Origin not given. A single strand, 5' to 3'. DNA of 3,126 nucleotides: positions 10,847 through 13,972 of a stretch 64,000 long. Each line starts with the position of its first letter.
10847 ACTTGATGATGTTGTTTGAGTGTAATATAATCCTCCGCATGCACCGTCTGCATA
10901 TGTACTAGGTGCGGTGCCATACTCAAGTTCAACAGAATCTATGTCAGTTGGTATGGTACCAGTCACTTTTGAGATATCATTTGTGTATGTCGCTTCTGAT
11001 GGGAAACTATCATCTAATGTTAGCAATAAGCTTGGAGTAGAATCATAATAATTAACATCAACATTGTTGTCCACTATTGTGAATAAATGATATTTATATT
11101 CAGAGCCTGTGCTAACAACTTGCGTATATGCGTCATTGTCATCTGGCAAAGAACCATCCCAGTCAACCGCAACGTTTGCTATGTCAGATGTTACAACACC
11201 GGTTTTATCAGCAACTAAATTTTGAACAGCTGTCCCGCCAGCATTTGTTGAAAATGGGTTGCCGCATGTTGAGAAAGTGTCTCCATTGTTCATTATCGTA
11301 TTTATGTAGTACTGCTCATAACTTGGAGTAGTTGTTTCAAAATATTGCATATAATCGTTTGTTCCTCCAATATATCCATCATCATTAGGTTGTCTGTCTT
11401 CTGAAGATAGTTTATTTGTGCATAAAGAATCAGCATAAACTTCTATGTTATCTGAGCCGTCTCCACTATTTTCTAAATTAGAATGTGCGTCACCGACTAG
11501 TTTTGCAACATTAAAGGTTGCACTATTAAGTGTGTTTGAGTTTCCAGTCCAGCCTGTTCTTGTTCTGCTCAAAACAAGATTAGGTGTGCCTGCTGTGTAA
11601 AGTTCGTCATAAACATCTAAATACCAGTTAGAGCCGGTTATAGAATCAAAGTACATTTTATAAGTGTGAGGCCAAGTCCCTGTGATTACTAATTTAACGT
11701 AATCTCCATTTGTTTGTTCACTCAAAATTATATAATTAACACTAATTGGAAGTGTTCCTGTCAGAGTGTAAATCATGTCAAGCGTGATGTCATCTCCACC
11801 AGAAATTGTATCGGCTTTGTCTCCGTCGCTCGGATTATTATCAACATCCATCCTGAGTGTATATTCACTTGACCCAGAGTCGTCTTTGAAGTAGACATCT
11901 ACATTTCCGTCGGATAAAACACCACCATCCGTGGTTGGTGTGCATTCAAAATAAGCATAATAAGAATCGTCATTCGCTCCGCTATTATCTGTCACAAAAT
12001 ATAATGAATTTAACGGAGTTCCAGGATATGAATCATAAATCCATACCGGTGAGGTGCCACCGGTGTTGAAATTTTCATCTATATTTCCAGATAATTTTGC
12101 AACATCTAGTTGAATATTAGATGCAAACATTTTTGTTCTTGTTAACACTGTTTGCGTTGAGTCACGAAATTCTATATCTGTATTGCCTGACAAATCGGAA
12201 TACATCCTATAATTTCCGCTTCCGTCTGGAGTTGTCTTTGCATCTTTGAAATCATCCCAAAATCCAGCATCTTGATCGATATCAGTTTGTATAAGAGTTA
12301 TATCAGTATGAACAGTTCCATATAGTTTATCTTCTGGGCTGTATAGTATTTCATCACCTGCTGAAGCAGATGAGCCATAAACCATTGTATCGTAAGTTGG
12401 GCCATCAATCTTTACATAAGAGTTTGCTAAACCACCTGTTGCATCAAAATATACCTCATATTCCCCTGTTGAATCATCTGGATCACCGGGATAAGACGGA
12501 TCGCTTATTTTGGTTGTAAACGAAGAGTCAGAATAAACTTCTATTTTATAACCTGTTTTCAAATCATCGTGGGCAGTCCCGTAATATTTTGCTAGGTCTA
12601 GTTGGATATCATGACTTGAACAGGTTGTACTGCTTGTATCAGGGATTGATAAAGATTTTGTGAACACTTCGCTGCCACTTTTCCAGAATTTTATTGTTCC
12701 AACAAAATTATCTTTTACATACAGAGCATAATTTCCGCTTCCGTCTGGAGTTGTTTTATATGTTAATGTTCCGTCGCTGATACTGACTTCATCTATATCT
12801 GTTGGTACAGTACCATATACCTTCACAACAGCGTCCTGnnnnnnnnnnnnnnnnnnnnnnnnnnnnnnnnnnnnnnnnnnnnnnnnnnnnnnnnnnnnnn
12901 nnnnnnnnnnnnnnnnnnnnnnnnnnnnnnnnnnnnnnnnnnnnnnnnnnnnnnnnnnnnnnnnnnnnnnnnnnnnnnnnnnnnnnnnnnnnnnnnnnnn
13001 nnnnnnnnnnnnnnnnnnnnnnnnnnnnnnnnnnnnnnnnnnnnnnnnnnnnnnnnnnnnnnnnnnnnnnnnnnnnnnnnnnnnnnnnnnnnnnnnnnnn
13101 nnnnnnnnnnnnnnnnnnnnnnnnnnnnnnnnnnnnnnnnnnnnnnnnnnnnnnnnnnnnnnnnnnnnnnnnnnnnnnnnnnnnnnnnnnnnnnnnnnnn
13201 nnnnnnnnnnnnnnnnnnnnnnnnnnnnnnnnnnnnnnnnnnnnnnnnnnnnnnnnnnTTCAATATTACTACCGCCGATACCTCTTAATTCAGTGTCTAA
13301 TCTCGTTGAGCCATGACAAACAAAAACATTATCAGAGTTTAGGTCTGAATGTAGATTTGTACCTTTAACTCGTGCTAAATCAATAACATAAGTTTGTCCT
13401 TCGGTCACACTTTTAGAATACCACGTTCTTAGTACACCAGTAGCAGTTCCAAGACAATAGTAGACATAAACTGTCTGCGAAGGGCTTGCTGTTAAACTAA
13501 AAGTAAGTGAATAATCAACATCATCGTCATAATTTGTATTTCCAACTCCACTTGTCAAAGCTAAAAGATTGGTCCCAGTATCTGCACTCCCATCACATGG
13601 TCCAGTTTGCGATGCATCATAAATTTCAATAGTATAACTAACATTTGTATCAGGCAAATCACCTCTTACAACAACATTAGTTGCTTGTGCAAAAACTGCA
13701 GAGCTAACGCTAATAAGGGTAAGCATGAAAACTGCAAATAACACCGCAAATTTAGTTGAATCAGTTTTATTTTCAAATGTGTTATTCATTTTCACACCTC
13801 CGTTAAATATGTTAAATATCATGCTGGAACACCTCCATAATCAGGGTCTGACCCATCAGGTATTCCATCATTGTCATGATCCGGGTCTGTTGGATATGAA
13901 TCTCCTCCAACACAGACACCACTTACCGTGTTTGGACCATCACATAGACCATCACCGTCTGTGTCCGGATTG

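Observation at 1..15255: Accessory cell-surface locus with a 3915-aa giant modular protein flanked by TSP3-like and TSP1-like repeat proteins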

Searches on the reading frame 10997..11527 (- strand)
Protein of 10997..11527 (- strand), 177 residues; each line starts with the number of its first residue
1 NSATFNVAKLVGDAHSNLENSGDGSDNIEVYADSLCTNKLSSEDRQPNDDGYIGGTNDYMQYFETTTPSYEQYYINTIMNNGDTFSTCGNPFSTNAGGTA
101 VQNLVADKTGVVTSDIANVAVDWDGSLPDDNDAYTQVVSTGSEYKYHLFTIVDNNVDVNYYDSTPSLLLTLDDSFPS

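Call 35: search_protein_families(library=pfam, proteins=[window:10997-11527:-], max_evalue=1)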
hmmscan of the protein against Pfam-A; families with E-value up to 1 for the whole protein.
window:10997-11527:- (177 aa): 2 families
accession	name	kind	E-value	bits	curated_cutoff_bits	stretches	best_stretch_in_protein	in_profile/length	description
PF03100.22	CcmE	-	0.087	13.6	24.6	0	111-143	45-77/99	CcmE domain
PF06120.16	Phage_HK97_TLTM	-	0.22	11.2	24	1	24-85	72-133/295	Tail length tape measure protein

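Call 42: predict_structure(alignment_id=A2)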
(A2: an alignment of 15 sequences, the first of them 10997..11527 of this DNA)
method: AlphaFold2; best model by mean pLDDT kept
length: 177 residues; sequences in the alignment: 15
mean_pLDDT: 89.6   pTM: 0.86
mean pLDDT of the five models: 89.6, 89.1, 88.8, 87.5, 84.9
residues with pLDDT >= 90: 115; 70-90: 60; 50-70: 2; < 50: 0
segments of 3 or more residues with pLDDT < 50: none
pLDDT, mean of each block of 10 residues (from residue 1): 89 92 87 94 89 85 88 94 91 95 95 93 78 83 90 91 90 87
secondary structure, 60 per line:
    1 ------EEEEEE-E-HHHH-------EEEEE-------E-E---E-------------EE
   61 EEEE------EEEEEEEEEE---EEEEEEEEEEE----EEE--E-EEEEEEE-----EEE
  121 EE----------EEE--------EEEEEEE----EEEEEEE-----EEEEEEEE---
elements in order: E7-12 H16-19 E27-31 E59-64 E71-80 E84-94 E99-101 E106-112 E118-122 E133-135 E144-150 E155-161 E167-174

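Call 43: search_protein_representatives(alignment_id=A2)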
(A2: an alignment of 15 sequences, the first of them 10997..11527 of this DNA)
Query: 15 sequences, 182 profile positions. Proteins with E-value up to 0.001 (for the whole library): 48; up to 1e-10: 43; up to 1e-30: 35. The best 48 are listed.
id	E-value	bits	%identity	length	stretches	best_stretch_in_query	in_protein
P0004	0.0e+00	1561.6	-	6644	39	2-181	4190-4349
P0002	0.0e+00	1022.7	-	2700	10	2-182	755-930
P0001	2.1e-267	895.0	-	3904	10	2-181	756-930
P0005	5.9e-204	688.2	-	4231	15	3-181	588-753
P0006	3.9e-167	568.2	-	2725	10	3-179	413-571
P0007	2.9e-151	516.5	-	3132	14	2-177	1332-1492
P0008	2.4e-144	493.9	-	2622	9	4-177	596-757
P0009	7.4e-138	472.8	-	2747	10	3-164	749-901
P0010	1.6e-125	432.6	-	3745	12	3-176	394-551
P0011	1.2e-119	413.4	-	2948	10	3-180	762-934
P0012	1.7e-102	357.6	-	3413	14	3-179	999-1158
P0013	2.8e-94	330.8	-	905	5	2-167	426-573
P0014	2.1e-91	321.4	-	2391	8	3-181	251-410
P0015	1.3e-87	309.0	-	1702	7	5-173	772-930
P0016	2.0e-87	308.4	-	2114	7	3-178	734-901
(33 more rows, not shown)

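Call 48: fold_search(model_id=the predicted structure, library=pdb)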
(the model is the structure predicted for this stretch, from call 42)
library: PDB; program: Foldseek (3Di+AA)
matches with E <= 10: 898; with E <= 0.001: 0
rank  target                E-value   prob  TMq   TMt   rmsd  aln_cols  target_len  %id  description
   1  3r4r_B                1.8e-03  0.75  0.27  0.21  12.6       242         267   10  Crystal structure of a fimbrial assembly protein (BDI_3522) from Parabacteroides distasonis ATCC 8503 at 2.38 A resolu (released 2011-03-30)
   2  3r4r_A                2.1e-03  0.72  0.26  0.19  12.4       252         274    8  Crystal structure of a fimbrial assembly protein (BDI_3522) from Parabacteroides distasonis ATCC 8503 at 2.38 A resolu (released 2011-03-30)
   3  6isa                  4.9e-03  0.60  0.25  0.21  10.8       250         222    7  mCD226 (released 2018-12-26)
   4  6isc_A                5.4e-03  0.69  0.27  0.24  10.8       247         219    7  complex structure of mCD226-ecto and hCD155-D1 (released 2018-12-26)
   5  9j5j_D                7.1e-03  0.30  0.20  0.10  20.4       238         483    9  Cryo-EM structure of BTN2A1-BTN3A1-BTN3A2 in complex with gdTCR (released 2025-05-21)
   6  7m42_C                9.3e-03  0.44  0.25  0.22  16.1       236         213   12  Complex of SARS-CoV-2 receptor binding domain with the Fab fragments of neutralizing antibodies REGN10985 and REGN1098 (released 2021-07-28)
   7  7y9a_A                9.3e-03  0.23  0.20  0.18  21.9       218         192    9  Crystal structure of sDscam Ig1-2 domains, isoform beta2v6 (released 2023-05-24)
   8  5b22_B                1.2e-02  0.33  0.20  0.18  19.8       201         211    9  Dimer structure of murine Nectin-3 D1D2 (released 2016-12-28)
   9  8zjy_E                1.2e-02  0.28  0.22  0.10  20.1       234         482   11  Cryo-EM structure of pAg-bound BTN2A1-BTN3A1-BTN3A3 in complex with Vgamma9-Vdelta2 TCR (G115 genotype) (released 2025-11-26)
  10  1i8l_A                1.6e-02  0.41  0.25  0.23  22.1       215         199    9  HUMAN B7-1/CTLA-4 CO-STIMULATORY COMPLEX (released 2001-04-04)
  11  5xpw                  1.7e-02  0.47  0.27  0.27  21.4       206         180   12  Structure of amphioxus IgVJ-C2 molecule (released 2018-04-18)
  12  5b22_A                1.7e-02  0.25  0.21  0.19  20.8       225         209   10  Dimer structure of murine Nectin-3 D1D2 (released 2016-12-28)
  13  6o3o_B                1.8e-02  0.25  0.22  0.21  11.2       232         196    7  Structure of human DNAM-1 (CD226) bound to nectin-like protein-5 (necl-5) (released 2019-07-10)
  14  5i99                  1.9e-02  0.44  0.24  0.13  20.4       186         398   11  Crystal structure of mouse CNTN3 Ig5-Fn2 domains (released 2016-08-31)
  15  6pis_H                2.4e-02  0.33  0.25  0.22  16.2       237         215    8  Mouse two pore domain K+ channel TRAAK (K2P4.1) - Fab complex structure (released 2019-12-25)
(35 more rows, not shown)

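Call 87: find_encoding_contigs(protein=P0009, flank=6000, max_places=2)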
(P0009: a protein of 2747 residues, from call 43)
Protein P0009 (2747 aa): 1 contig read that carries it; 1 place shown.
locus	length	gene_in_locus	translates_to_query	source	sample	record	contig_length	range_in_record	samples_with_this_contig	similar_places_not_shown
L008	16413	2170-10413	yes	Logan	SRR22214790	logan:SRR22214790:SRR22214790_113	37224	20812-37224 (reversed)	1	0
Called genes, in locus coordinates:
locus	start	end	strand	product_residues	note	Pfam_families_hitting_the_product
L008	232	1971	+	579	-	PF18911:PKD_4, PF00801:PKD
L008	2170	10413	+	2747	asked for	PF19077:Big_13 (faint), PF00041:fn3 (faint)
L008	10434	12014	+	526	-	-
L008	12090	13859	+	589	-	PF12838:Fer4_7 (weak), PF13247:Fer4_11, PF00037:Fer4, PF12837:Fer4_6, PF00437:T2SSE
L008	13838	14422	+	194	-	PF00482:T2SSF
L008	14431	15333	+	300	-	PF00482:T2SSF (weak)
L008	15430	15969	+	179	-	-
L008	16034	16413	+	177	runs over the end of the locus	-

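Call 88: find_encoding_contigs(protein=P0005, flank=6000, max_places=2)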
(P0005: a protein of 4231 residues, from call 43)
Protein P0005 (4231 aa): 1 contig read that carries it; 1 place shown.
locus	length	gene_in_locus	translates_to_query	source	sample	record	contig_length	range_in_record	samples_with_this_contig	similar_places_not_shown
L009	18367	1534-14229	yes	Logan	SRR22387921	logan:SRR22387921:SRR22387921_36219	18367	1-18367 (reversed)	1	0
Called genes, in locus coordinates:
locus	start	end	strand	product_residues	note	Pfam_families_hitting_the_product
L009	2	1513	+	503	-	?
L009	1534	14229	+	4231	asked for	PF19077:Big_13 (faint), PF00630:Filamin (faint)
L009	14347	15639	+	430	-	-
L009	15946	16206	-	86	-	PF05016:ParE_toxin, PF15781:ParE-like_toxin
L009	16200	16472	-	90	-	PF04014:MazE_antitoxin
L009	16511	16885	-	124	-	PF01850:PIN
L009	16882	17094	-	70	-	PF04014:MazE_antitoxin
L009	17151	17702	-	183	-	-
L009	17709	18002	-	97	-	PF01918:Alba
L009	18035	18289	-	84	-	PF00833:Ribosomal_S17e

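Call 91: find_encoding_contigs(protein=P0010, flank=6000, max_places=2)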
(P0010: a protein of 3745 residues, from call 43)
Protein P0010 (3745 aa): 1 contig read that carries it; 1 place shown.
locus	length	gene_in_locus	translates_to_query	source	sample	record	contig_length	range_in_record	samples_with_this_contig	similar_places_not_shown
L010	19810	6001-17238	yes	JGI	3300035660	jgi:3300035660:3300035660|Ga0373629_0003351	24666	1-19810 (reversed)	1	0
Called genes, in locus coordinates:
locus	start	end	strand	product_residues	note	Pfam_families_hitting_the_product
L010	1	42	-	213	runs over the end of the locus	PF00730:HhH-GPD, PF00633:HHH (weak)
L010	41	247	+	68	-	PF01411:tRNA-synt_2c (weak)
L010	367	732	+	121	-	PF07973:tRNA_SAD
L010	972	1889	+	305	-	PF02661:Fic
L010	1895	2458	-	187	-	PF13238:AAA_18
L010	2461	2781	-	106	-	PF03551:PadR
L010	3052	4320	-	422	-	PF01637:ATPase_2 (faint), PF13173:AAA_14, PF13635:DUF4143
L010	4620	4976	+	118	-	PF05168:HEPN (weak)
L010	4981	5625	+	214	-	PF18765:Polbeta (weak)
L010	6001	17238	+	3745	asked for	PF19077:Big_13 (faint), PF13750:Big_3_3 (faint)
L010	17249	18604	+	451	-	PF10670:DUF4198 (faint), PF11974:bMG3 (faint), PF13620:CarboxypepD_reg (faint)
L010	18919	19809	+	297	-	?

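Call 92: find_encoding_contigs(protein=P0012, flank=6000, max_places=2)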
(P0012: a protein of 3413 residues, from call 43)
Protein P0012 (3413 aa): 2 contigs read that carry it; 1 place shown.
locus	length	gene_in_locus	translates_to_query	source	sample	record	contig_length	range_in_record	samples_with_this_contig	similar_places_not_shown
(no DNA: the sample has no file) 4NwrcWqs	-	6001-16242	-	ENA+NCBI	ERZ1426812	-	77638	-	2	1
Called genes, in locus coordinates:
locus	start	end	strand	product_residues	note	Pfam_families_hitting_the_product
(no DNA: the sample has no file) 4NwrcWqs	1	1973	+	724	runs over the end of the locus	PF13549:ATP-grasp_5, PF13380:CoA_binding_2, PF13607:Succ_CoA_lig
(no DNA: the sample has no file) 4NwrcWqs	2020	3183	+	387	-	PF04894:Nre_N, PF04895:Nre_C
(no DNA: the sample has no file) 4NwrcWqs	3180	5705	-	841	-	PF12063:ATG1-like_MIT1 (faint), PF18215:Rtt106_N (faint), PF07802:GCK (faint)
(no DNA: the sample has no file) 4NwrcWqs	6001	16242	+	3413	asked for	PF19077:Big_13 (faint)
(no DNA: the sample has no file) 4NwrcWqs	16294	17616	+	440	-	-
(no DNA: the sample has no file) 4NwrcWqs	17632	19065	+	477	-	-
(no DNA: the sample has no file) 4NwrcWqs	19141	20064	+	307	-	-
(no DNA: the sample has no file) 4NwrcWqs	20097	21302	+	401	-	PF01116:F_bP_aldolase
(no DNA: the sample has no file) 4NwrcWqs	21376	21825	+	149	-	PF01047:MarR, PF12802:MarR_2, PF13412:HTH_24 (faint), PF22381:Staph_reg_Sar_Rot (weak)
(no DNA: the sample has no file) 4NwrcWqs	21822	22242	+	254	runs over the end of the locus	PF25984:BSH_YknX (weak), PF25990:Beta-barrel_YknX (weak)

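Call 94: search_protein_families(library=pfam, proteins=[L009:2-1513:+, L009:14347-15639:+, L010:17249-18604:+, L008:10434-12014:+], max_evalue=0.1)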
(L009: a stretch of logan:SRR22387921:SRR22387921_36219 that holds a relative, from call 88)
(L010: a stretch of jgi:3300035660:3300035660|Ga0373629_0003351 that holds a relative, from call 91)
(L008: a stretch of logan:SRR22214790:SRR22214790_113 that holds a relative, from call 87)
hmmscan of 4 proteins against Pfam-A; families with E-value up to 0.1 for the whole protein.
L009:2-1513:+ (503 aa): 3 families
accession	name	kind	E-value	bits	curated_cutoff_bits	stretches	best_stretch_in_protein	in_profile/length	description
PF02412.23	TSP_3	-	2.7e-06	27.4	25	2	181-203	14-36/36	Thrombospondin type 3 repeat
PF13948.11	DUF4215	-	4.6e-05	24.1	27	2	380-420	9-46/47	Domain of unknown function (DUF4215)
PF18884.5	TSP3_bac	-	0.00047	20.4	25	1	450-470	1-21/22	Bacterial TSP3 repeat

L009:14347-15639:+ (430 aa): 1 family
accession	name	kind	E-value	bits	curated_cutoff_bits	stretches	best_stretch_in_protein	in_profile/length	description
PF11617.13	Cu-binding_MopE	-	0.034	14.8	27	1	244-271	1-28/30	Putative metal-binding motif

L010:17249-18604:+ (451 aa): 11 families
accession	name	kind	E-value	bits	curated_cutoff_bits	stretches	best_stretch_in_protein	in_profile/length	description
PF13620.12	CarboxypepD_reg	-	3.7e-08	34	32.3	1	335-379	7-52/82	Carboxypeptidase regulatory-like domain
PF10670.15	DUF4198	-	2.5e-07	31.5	34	2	310-379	129-203/209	Domain of unknown function (DUF4198)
PF11974.14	bMG3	-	1.8e-05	25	34.9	1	330-398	16-74/103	Bacterial alpha-2-macroglobulin MG3 domain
PF17802.7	SpaA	-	7.6e-05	23.2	23.1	1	331-379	5-56/91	Prealbumin-like fold domain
PF17210.9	SdrD_B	-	0.00053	20.6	29.7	1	338-378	20-61/112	SdrD B-like domain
PF02369.22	Big_1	-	0.00068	20.1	34.9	0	328-369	18-64/93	Bacterial Ig-like domain (group 1)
PF13115.11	YtkA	-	0.016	16.3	25.9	0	312-347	6-40/85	YtkA-like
PF13715.12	CarbopepD_reg_2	-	0.016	15.7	32.2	0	336-379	8-48/88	CarboxypepD_reg-like domain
PF00630.25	Filamin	-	0.02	16.2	26.9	0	323-378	17-77/93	Filamin/ABP280 repeat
PF11703.13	UPF0506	-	0.027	15.3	23.2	1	43-68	34-58/59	UPF0506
PF24149.1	K1-lyase_Rider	-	0.098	13.5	27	0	226-289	17-80/89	K1 capsule-specific polysaccharide lyase, Rider domain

L008:10434-12014:+ (526 aa): 2 families
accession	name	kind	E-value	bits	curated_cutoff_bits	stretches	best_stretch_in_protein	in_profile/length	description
PF04361.18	DUF494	-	0.0005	20.4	22.6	1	178-242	14-70/153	Protein of unknown function (DUF494)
PF12685.13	SpoIIIAH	-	0.075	13.4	30.6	0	444-512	4-68/191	SpoIIIAH-like protein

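Call 95: search_protein_families(library=pfam, alignment_id=A2, max_evalue=1)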
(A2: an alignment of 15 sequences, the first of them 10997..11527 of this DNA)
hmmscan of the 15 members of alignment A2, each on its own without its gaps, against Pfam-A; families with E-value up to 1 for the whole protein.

A. member 1, window:10997-11527:- (177 aa): 2 families
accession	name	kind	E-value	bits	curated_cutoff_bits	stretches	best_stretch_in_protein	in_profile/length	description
PF03100.22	CcmE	-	0.087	13.6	24.6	0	111-143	45-77/99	CcmE domain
PF06120.16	Phage_HK97_TLTM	-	0.22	11.2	24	1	24-85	72-133/295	Tail length tape measure protein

B. families by the number of members that match (of 15 scanned): 15 families
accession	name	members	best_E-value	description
PF13620.12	CarboxypepD_reg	1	0.00035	Carboxypeptidase regulatory-like domain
PF22902.2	NOMO1-like_9th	1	0.0036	BOS complex subunit NOMO1-like, beta sandwich domain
PF14289.11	DUF4369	1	0.022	Domain of unknown function (DUF4369)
PF23896.1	DUF7244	1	0.055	Domain of unknown function (DUF7244)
PF03100.22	CcmE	1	0.087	CcmE domain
PF00404.24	Dockerin_1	1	0.094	Dockerin type I domain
PF10008.16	DUF2251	1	0.13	Uncharacterized protein conserved in bacteria (DUF2251)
PF20830.2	Reovirus_bridge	1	0.14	Reovirus turret protein, bridge domain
PF01472.26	PUA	1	0.15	PUA domain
PF13114.12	RecO_N_2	1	0.16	RecO N terminal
PF02983.19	Pro_Al_protease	1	0.18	Alpha-lytic protease prodomain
PF00937.23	CoV_nucleocap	1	0.19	Coronavirus nucleocapsid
PF06120.16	Phage_HK97_TLTM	1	0.22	Tail length tape measure protein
PF07179.17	SseB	1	0.23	SseB protein N-terminal domain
PF16686.11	POT1PC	1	0.29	ssDNA-binding domain of telomere protection protein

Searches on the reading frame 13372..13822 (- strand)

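Call 35: search_protein_families(library=pfam, proteins=[window:13372-13822:-], max_evalue=1)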
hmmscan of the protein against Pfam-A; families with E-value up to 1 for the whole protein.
window:13372-13822:- (150 aa): 1 family
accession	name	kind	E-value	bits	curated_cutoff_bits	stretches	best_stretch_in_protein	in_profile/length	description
PF22228.1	CofB_beta-rpt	-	0.027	14.9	27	1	72-103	10-40/73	CofB beta-repeat domain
